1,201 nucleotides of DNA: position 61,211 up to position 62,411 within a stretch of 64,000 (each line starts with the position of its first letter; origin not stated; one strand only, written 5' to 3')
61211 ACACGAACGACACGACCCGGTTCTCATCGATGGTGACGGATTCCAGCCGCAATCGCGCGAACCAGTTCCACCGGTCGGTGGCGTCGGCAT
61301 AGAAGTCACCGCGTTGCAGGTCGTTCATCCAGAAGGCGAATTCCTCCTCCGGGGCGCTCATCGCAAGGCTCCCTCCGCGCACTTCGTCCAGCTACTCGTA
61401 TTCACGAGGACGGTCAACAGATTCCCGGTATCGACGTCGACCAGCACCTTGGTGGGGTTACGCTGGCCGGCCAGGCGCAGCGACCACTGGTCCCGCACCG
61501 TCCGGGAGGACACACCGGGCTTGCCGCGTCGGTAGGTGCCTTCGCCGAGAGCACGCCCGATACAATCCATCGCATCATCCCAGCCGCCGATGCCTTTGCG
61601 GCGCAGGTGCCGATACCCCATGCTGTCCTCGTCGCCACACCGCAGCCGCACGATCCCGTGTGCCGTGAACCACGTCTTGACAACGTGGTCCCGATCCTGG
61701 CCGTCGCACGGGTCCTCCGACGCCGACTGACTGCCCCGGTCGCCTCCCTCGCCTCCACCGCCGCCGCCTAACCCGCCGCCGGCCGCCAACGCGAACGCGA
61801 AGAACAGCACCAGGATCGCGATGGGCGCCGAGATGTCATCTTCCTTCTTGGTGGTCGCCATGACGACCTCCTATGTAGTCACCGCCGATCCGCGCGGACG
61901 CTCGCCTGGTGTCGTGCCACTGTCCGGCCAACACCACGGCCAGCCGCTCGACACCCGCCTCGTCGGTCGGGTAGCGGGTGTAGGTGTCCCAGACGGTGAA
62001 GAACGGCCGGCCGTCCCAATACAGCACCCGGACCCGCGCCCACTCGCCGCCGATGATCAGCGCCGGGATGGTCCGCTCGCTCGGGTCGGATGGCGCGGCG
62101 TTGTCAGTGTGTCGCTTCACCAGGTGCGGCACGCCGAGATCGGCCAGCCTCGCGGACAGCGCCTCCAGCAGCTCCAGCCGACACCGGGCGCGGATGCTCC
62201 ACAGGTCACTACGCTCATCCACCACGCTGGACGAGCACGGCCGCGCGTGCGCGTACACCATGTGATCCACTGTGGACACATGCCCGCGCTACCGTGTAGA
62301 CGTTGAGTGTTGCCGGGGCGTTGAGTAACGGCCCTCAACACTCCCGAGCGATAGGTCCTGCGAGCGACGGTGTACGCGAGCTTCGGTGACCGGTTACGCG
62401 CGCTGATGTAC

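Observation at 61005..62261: Uncharacterised three-gene operon: small cytoplasmic protein, membrane-anchored Cys-domain protein, coupled acidic protein (candidate effector-immunity module)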

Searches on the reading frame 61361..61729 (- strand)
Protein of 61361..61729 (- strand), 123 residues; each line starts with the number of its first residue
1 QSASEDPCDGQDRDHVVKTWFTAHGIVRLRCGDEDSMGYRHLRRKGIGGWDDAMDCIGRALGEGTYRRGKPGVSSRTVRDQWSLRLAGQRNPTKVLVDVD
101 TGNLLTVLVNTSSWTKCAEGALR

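Call 17: search_protein_representatives(protein=window:61361-61729:-)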
Query: 123 residues. Proteins with E-value up to 0.001 (for the whole library): 11; up to 1e-10: 6; up to 1e-30: 1. The best 11 are listed.
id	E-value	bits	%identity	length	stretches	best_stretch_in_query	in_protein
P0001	3.9e-79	279.3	100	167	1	1-123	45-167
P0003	4.5e-29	117.4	52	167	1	1-122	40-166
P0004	3.3e-18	82.2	45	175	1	1-122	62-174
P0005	6.3e-15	71.6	43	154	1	2-118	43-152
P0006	2.1e-14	69.9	33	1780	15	64-93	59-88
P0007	5.0e-14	68.7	41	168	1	1-118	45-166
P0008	1.9e-09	54.0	40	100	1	27-118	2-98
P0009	2.9e-09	53.3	44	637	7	10-34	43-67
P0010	7.0e-08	48.9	40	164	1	2-106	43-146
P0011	1.0e-05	41.9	33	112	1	14-112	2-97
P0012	2.4e-05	40.6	37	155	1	4-120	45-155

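Call 22: find_encoding_contigs(protein=P0003, flank=6000, max_places=4)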
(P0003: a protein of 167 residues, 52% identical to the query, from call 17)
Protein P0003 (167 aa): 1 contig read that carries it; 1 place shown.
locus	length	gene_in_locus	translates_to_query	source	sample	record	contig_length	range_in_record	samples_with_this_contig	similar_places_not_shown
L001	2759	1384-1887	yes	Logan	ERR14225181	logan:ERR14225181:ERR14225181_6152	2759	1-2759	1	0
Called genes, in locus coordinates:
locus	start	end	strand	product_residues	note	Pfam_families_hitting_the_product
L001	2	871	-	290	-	?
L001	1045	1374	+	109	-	-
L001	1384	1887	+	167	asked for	-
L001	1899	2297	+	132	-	-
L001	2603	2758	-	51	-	?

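Call 24: find_encoding_contigs(protein=P0004, flank=6000, max_places=4)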
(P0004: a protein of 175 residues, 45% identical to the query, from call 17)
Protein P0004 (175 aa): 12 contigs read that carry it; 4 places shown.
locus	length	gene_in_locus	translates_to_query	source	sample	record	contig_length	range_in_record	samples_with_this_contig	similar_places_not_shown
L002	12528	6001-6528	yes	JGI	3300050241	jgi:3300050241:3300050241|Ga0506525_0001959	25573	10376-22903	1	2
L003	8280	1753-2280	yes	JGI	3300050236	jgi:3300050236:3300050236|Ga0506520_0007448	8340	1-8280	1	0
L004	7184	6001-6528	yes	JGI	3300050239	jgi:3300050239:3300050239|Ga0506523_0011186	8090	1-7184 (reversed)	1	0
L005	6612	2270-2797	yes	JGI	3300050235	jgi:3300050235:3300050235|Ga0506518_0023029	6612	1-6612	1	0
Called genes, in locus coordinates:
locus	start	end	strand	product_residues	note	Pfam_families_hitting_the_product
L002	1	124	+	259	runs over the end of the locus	PF01012:ETF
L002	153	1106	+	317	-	PF01012:ETF, PF00766:ETF_alpha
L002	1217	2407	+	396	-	PF00266:Aminotran_5, PF01212:Beta_elim_lyase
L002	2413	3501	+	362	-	PF03054:tRNA_Me_trans, PF20259:tRNA_Me_trans_M, PF20258:tRNA_Me_trans_C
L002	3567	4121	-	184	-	PF04343:DUF488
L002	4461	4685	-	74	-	PF04149:DUF397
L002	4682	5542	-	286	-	PF13443:HTH_26 (weak), PF13560:HTH_31, PF01381:HTH_3, PF19054:DUF5753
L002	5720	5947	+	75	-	-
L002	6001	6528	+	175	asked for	-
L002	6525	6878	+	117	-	-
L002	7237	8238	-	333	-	PF01946:Thi4 (faint), PF00890:FAD_binding_2 (faint), PF01266:DAO (faint), PF07992:Pyr_redox_2, PF12831:FAD_oxidored (weak), PF13450:NAD_binding_8 (weak), PF13738:Pyr_redox_3, PF00070:Pyr_redox, +1 more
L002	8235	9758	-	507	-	PF20154:LNT_N, PF00795:CN_hydrolase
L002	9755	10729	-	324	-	PF09587:PGA_cap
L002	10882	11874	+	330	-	-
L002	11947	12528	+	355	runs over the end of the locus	PF01717:Meth_synt_2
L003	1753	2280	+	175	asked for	-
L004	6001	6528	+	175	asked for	-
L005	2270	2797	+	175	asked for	-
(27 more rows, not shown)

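Call 25: find_encoding_contigs(protein=P0005, flank=6000, max_places=4)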
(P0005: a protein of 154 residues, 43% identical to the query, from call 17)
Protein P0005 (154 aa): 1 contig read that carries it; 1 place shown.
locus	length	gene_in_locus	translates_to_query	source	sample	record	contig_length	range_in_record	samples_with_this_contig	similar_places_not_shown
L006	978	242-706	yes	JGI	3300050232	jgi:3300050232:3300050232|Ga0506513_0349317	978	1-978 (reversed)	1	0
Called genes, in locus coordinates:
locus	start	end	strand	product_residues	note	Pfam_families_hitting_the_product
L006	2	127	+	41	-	?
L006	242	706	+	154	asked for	-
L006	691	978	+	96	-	?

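Call 26: find_encoding_contigs(protein=P0007, flank=6000, max_places=3)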
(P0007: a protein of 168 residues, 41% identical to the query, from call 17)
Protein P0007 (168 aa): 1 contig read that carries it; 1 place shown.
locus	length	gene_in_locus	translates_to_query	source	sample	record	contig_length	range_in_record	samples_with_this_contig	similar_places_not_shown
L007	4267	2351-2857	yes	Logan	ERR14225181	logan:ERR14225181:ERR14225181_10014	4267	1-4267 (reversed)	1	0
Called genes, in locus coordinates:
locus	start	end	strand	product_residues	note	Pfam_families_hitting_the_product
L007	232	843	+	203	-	PF13672:PP2C_2 (weak), PF00481:PP2C (weak)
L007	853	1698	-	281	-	PF00392:GntR, PF07702:UTRA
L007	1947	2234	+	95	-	-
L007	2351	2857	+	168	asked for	-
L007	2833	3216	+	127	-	-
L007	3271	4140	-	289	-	PF04672:Methyltransf_19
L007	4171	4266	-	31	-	?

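Call 27: find_encoding_contigs(protein=P0010, flank=6000, max_places=3)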
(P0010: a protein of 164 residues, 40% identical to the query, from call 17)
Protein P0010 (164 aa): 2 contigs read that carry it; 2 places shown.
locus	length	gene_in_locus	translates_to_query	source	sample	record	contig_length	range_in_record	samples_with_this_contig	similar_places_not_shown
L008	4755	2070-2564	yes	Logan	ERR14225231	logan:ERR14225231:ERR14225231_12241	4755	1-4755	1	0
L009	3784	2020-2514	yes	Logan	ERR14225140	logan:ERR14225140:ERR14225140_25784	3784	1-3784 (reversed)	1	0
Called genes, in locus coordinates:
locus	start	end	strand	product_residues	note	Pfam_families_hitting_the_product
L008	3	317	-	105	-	?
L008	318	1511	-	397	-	PF01381:HTH_3, PF13560:HTH_31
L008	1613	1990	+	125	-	-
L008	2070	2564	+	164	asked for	-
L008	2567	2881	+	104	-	-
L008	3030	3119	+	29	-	-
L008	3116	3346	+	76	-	-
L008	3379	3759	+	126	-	-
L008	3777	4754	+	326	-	?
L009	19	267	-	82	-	-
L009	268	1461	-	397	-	PF01381:HTH_3, PF13560:HTH_31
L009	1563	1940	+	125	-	-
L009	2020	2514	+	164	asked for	-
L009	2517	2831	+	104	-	-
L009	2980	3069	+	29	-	-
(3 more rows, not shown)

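Call 28: find_encoding_contigs(protein=P0012, flank=6000, max_places=3)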
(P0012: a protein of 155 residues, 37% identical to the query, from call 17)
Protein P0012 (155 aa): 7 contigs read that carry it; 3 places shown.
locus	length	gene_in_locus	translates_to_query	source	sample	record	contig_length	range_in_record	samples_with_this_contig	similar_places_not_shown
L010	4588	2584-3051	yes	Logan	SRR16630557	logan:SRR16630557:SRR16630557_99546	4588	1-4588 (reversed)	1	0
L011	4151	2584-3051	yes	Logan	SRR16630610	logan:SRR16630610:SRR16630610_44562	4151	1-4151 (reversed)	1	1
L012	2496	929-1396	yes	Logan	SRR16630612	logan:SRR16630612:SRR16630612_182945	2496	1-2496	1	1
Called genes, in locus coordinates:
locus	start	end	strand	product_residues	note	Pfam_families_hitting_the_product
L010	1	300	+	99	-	?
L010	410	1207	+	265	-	-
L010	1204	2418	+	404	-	PF01546:Peptidase_M20, PF07687:M20_dimer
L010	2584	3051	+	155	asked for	-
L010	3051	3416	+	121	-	-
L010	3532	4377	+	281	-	PF00753:Lactamase_B, PF12706:Lactamase_B_2 (weak)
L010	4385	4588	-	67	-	?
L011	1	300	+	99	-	?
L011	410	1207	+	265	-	-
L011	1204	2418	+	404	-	PF01546:Peptidase_M20, PF07687:M20_dimer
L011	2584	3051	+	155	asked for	-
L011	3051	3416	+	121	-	-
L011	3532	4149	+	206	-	?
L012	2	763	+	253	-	?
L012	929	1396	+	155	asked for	-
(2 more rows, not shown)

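Call 68: find_encoding_contigs(protein=P0011, flank=5000, max_places=3)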
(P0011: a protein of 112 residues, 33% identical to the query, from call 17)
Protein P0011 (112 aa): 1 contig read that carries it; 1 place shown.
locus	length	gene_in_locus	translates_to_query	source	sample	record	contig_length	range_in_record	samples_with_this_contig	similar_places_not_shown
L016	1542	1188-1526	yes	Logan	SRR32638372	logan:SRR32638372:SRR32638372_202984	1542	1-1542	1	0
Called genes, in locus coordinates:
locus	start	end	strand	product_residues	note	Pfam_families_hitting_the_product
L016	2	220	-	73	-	?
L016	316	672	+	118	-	-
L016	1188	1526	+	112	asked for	-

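Call 69: find_encoding_contigs(protein=P0008, flank=5000, max_places=3)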
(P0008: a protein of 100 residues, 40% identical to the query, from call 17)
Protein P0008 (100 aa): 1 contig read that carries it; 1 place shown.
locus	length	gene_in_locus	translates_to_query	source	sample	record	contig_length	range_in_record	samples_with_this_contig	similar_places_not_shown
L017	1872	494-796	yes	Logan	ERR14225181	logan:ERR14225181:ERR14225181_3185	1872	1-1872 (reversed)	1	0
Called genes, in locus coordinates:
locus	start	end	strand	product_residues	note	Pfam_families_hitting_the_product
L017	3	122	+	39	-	?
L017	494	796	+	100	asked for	-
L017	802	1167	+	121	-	-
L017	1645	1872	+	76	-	?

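Call 96: search_protein_families(library=pfam, proteins=[L016:316-672:+, L007:1947-2234:+, L002:5720-5947:+, L010:410-1207:+], max_evalue=0.01)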
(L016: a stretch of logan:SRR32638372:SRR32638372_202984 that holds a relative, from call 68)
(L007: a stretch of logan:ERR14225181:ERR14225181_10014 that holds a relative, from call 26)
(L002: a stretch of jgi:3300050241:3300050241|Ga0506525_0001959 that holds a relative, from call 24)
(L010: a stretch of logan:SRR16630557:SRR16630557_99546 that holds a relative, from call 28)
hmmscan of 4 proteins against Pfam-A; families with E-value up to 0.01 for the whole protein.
L016:316-672:+ (118 aa): 0 families

L007:1947-2234:+ (95 aa): 0 families

L002:5720-5947:+ (75 aa): 0 families

L010:410-1207:+ (265 aa): 2 families
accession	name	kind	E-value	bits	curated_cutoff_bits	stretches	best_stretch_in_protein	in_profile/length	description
PF12844.13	HTH_19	-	0.00095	19.5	30.2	1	15-81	4-61/64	Helix-turn-helix domain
PF13560.12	HTH_31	-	0.0041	17.8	27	1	15-75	6-58/64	Helix-turn-helix domain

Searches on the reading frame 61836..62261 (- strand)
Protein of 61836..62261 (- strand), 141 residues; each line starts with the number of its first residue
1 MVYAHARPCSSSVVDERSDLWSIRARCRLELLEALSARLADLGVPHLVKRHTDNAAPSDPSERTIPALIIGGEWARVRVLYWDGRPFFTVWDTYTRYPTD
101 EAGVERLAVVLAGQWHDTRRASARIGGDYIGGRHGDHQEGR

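Call 4: search_protein_families(library=pfam, proteins=[window:61836-62261:-], max_evalue=1)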
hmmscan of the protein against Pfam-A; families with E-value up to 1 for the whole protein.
window:61836-62261:- (141 aa): 0 families

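Call 5: search_protein_families(library=ncbifam, proteins=[window:61836-62261:-], max_evalue=1)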
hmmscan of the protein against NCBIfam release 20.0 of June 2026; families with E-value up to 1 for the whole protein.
window:61836-62261:- (141 aa): 0 families

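Call 6: search_protein_families(library=padloc, proteins=[window:61836-62261:-], max_evalue=1)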
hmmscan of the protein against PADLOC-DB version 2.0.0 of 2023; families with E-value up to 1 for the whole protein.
window:61836-62261:- (141 aa): 0 families

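Call 7: search_protein_families(library=phrogs, proteins=[window:61836-62261:-], max_evalue=1)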
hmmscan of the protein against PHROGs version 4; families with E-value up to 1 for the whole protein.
window:61836-62261:- (141 aa): 1 family
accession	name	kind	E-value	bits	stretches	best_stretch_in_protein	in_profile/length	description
phrog_32808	-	unknown function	0.36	12.3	1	85-126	19-58/79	-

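Call 65: search_protein_families(library=pfam, alignment_id=A3, max_evalue=10)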
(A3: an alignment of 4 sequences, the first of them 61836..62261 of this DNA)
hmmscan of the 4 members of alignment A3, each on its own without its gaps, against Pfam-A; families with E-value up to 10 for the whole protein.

A. member 1, window:61836-62261:- (141 aa): 0 families

B. families by the number of members that match (of 4 scanned): 6 families
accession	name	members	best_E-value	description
PF13439.12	Glyco_transf_4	1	0.0025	Glycosyltransferase Family 4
PF13579.12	Glyco_trans_4_4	1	0.0074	Glycosyl transferase 4-like domain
PF05036.18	SPOR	1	0.043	SPOR domain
PF10722.14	YbjN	1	0.12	Putative bacterial sensory transduction regulator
PF25194.1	DPC3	1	0.18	Diatom pyrenoid component 3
PF13477.12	Glyco_trans_4_2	1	0.22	Glycosyl transferase 4-like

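Call 71: search_solved_structures(query=A3, max_evalue=10)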
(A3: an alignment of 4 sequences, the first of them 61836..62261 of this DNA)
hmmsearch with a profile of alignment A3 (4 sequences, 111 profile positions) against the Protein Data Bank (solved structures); distinct sequences matched with E-value up to 10: 1.
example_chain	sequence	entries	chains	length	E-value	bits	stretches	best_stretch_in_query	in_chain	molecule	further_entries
8i9r_Ch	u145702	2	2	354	1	13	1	5-62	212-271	Ribosomal RNA-processing protein 15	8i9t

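Call 83: list_cluster_members(proteins=[P0001, P0002, window:61836-62261:-, window:61836-62279:-, window:60266-60895:-, window:62370-63476:+])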
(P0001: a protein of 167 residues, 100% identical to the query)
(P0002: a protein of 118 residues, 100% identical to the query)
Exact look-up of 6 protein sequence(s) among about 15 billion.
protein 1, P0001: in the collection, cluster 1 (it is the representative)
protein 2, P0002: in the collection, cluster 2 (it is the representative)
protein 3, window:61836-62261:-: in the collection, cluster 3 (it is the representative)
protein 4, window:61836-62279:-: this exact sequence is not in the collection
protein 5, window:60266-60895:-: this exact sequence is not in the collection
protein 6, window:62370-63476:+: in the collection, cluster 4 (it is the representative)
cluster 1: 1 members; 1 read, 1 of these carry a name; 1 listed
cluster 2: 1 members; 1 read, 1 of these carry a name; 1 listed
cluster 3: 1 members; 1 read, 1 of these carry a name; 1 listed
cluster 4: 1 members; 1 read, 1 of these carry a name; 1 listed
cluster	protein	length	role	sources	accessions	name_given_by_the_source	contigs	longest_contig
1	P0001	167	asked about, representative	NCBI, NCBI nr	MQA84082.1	MAG: hypothetical protein GEV03_05495 [Streptosporangiales bacterium] | hypothetical protein [Streptosporangiales bacterium]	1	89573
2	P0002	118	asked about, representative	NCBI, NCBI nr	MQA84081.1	MAG: hypothetical protein GEV03_05490 [Streptosporangiales bacterium] | hypothetical protein [Streptosporangiales bacterium]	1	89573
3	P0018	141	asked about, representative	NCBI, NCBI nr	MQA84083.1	MAG: hypothetical protein GEV03_05500 [Streptosporangiales bacterium] | hypothetical protein [Streptosporangiales bacterium]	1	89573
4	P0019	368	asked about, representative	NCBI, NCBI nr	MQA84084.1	MAG: helix-turn-helix domain-containing protein [Streptosporangiales bacterium] | helix-turn-helix domain-containing protein [Streptosporangiales bacterium]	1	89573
